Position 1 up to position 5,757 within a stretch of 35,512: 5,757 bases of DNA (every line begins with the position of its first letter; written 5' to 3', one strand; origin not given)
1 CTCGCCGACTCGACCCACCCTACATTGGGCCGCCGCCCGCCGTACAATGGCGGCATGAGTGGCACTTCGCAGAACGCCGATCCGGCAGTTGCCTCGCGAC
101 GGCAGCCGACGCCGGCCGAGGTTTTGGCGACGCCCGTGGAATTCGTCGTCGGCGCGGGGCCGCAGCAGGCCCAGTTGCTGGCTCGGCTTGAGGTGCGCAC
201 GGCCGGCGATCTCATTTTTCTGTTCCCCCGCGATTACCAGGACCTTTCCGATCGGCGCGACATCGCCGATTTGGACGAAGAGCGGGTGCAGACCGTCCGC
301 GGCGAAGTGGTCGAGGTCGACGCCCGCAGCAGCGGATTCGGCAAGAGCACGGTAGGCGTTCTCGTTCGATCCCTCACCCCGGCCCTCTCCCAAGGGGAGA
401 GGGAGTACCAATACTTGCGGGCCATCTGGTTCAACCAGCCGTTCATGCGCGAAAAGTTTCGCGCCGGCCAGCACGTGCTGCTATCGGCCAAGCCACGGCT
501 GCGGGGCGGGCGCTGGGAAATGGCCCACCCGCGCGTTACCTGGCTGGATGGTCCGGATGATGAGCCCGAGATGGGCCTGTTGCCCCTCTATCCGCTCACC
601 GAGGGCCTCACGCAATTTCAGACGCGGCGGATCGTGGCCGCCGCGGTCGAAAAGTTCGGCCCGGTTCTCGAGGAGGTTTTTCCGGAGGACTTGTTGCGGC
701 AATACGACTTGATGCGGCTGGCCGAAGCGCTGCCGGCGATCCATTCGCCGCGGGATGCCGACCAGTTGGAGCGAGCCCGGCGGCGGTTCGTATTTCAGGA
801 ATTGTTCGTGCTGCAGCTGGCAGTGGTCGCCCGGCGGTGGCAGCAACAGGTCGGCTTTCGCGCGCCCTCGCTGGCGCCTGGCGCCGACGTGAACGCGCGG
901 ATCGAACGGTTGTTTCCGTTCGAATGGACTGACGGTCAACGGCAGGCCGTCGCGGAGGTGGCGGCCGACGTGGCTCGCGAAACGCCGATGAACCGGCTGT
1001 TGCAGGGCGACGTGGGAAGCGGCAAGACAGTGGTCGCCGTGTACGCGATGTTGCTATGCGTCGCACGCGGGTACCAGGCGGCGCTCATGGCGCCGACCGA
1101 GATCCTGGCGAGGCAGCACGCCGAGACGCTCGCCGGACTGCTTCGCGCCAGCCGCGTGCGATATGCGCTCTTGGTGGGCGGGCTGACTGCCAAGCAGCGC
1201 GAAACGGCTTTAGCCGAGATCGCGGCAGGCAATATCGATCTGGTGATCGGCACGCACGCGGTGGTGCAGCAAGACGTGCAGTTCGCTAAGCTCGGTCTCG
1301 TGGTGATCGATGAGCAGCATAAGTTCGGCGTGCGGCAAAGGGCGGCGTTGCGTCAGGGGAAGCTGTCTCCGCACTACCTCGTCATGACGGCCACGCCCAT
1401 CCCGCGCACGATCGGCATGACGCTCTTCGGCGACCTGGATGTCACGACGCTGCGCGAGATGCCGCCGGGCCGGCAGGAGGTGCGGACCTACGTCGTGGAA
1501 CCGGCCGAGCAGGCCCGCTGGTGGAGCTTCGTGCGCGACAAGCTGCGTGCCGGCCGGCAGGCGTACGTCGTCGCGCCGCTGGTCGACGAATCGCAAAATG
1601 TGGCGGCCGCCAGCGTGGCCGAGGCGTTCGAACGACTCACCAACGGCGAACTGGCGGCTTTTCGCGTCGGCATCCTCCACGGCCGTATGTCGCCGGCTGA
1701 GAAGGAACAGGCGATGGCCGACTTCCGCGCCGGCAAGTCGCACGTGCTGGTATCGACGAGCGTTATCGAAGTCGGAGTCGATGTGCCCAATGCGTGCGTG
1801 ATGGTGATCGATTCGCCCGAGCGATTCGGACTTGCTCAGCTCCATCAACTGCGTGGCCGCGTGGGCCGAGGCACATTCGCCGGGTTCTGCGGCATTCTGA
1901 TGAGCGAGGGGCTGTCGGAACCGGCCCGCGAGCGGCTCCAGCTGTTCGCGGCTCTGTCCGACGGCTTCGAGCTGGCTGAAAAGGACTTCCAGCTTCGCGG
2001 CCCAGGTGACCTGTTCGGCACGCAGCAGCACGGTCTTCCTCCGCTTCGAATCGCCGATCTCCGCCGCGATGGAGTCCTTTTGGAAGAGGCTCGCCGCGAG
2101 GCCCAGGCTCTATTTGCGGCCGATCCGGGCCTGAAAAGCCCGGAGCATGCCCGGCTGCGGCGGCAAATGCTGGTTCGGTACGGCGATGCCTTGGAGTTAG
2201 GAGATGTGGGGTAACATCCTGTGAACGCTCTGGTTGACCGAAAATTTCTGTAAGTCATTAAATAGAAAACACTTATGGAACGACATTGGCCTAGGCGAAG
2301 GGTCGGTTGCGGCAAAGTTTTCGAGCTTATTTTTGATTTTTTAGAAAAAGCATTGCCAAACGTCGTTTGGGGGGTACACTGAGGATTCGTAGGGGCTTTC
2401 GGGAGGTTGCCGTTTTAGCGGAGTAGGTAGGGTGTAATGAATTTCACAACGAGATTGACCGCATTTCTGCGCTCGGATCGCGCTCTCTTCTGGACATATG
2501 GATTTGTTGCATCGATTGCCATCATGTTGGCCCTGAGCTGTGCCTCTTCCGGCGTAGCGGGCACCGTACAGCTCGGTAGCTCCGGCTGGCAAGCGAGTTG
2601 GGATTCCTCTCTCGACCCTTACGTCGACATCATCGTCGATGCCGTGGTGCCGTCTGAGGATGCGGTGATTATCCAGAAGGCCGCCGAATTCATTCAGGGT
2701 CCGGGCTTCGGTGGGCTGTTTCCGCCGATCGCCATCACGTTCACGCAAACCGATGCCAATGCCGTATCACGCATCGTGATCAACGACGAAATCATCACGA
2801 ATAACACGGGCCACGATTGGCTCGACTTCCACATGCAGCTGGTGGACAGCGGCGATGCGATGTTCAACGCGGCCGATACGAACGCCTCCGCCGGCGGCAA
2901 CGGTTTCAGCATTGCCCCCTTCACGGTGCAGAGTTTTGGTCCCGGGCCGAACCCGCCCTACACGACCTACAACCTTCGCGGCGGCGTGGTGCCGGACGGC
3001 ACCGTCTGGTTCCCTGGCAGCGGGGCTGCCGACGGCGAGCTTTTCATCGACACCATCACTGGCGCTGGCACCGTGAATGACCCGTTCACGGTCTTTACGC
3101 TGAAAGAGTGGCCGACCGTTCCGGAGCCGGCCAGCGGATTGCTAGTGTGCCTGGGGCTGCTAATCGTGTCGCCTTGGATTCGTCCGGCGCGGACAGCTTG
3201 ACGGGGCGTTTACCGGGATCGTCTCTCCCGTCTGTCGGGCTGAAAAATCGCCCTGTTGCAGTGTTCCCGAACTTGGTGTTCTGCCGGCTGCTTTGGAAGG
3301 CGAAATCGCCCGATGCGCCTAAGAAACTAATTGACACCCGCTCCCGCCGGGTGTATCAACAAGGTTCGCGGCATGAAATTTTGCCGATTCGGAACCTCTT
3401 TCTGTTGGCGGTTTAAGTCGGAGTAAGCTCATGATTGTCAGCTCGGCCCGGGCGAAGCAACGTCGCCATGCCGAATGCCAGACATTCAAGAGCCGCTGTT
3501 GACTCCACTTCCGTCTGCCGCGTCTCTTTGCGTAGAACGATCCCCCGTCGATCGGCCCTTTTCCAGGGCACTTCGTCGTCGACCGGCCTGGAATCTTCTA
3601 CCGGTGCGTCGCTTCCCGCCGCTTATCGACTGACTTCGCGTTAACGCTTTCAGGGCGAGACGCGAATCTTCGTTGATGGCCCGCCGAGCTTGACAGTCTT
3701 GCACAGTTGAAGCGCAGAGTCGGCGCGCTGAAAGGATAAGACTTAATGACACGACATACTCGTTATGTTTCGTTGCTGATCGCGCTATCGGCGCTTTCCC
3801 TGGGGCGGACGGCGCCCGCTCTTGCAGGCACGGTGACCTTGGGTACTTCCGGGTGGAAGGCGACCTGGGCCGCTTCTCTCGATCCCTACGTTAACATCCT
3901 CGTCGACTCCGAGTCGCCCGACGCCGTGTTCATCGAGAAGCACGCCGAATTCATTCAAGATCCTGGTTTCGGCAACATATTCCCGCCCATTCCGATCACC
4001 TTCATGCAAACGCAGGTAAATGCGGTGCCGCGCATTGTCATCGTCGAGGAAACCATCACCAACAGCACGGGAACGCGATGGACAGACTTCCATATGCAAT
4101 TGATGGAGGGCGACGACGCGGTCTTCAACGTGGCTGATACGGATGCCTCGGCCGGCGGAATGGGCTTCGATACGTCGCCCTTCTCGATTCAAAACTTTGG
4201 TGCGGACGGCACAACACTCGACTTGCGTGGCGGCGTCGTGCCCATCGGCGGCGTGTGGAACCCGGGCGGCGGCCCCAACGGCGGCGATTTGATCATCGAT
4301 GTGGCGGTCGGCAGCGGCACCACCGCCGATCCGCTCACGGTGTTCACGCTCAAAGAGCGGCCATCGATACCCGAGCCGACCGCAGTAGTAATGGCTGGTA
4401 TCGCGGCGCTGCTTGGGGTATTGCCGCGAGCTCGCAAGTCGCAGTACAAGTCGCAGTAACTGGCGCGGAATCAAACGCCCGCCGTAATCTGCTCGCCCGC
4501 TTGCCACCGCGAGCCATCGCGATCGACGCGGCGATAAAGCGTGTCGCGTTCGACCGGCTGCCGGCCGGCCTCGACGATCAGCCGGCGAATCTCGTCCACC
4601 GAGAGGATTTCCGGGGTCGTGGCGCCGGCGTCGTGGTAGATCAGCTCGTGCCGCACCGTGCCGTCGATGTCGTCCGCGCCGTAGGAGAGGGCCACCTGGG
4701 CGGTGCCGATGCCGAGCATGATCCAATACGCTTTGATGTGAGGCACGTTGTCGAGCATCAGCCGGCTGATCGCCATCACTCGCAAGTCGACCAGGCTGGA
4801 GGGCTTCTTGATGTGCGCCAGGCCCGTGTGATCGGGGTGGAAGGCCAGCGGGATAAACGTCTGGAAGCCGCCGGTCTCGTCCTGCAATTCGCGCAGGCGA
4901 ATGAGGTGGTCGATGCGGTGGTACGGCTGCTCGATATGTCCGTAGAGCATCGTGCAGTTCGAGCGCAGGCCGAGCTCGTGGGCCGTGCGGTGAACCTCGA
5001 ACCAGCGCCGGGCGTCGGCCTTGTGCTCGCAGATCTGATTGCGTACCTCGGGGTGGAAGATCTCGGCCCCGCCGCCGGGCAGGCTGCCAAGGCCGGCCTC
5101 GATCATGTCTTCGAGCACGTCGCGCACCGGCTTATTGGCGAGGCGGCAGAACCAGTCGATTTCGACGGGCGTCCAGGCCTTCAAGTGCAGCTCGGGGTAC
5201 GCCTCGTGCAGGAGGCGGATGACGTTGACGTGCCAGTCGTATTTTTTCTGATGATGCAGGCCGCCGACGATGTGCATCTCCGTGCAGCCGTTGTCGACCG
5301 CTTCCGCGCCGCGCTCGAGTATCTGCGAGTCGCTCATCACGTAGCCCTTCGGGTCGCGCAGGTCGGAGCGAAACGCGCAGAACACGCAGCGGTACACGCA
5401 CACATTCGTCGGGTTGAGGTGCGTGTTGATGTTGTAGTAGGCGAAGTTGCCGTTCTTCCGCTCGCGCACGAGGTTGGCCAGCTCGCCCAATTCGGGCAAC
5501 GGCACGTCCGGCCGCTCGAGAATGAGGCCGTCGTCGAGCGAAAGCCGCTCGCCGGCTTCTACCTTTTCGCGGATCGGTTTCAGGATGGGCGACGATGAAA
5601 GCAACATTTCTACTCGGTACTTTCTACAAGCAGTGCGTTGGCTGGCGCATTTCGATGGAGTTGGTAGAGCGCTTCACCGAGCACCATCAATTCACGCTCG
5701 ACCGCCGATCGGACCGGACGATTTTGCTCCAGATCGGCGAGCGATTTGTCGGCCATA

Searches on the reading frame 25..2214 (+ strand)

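Call 8: search_protein_families(library=pfam, proteins=[window:25-2214:+], max_evalue=0.001)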
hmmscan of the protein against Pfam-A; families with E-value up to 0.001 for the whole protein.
window:25-2214:+ (729 aa): 8 families
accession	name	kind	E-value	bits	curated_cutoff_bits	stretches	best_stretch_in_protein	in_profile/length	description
PF00271.37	Helicase_C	-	2.7e-23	82.7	23.5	1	510-615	15-108/110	Helicase conserved C-terminal domain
PF00270.35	DEAD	-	1e-22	81.1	26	1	303-462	2-163/167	DEAD/DEAH box helicase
PF17191.10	RecG_wedge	-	3e-22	79.4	23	1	38-208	2-159/162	RecG wedge domain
PF19833.4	RecG_dom3_C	-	3.1e-18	66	26.8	1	645-715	2-73/87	ATP-dependent DNA helicase RecG, domain 3, C-terminal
PF04851.21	ResIII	-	1.3e-09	38.6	22.5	1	300-458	3-162/164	Type III restriction enzyme, res subunit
PF22590.2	Cas3-like_C_2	-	0.00035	21.2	27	1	512-615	4-103/106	CRISPR-associated nuclease/helicase Cas3, C-terminal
PF13604.12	AAA_30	-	0.0008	19.6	27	0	302-442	3-108/191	AAA domain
PF00176.29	SNF2-rel_dom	-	0.00087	18.9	24.9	0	317-461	13-166/290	SNF2-related domain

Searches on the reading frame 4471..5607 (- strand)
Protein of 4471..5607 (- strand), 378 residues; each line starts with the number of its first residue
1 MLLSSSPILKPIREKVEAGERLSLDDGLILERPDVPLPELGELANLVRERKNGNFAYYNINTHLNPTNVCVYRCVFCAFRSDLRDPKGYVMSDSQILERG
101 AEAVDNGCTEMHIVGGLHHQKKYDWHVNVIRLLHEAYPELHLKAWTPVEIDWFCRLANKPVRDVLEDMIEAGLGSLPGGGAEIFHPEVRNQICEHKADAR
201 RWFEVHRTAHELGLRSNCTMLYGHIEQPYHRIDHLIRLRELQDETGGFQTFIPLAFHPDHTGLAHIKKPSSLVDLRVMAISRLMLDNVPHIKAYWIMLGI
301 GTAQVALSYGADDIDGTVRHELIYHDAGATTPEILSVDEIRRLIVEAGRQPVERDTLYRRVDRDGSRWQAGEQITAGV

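Call 8: search_protein_families(library=pfam, proteins=[window:4471-5607:-], max_evalue=0.001)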
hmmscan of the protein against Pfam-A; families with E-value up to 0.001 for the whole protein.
window:4471-5607:- (378 aa): 2 families
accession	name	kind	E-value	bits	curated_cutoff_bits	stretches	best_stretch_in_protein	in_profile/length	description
PF04055.27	Radical_SAM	-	5.4e-18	66.2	29.5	1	65-238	2-165/166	Radical SAM superfamily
PF19288.4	CofH_C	-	4e-17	62.6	27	1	247-361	3-119/125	CofH/MqnC C-terminal region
